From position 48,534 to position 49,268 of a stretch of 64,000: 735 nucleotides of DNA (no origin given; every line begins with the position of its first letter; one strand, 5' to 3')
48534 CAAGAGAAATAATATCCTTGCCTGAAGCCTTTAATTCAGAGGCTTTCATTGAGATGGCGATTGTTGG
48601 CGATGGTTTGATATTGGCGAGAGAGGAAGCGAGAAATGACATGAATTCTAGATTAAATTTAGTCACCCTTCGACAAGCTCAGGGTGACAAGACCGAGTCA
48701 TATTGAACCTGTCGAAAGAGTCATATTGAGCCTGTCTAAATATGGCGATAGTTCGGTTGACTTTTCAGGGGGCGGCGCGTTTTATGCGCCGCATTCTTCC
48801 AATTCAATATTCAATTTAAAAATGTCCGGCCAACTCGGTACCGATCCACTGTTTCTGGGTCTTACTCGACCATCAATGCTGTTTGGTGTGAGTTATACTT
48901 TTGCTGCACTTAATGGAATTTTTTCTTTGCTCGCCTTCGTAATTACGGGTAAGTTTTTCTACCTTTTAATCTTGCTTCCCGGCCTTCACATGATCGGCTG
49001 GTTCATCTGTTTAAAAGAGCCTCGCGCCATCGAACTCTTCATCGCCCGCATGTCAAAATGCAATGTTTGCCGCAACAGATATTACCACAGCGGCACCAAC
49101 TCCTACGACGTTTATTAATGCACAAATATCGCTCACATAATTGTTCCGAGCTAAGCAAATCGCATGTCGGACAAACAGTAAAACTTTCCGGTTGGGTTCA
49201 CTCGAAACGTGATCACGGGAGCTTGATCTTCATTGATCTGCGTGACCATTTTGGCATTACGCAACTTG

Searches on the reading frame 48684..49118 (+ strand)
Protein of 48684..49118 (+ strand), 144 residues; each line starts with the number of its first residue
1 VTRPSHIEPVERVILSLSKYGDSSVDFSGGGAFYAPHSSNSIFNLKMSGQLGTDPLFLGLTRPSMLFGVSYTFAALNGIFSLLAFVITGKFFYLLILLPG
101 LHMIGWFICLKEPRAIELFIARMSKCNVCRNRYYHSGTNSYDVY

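Call 41: search_protein_families(library=pfam, proteins=[window:48684-49118:+], max_evalue=0.00001)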
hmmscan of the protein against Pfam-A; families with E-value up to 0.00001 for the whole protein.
window:48684-49118:+ (144 aa): 1 family
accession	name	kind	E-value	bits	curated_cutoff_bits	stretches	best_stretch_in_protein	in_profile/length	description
PF05101.18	VirB3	-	3.3e-24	85.4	23.9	1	53-135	2-83/84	Type IV secretory pathway, VirB3-like protein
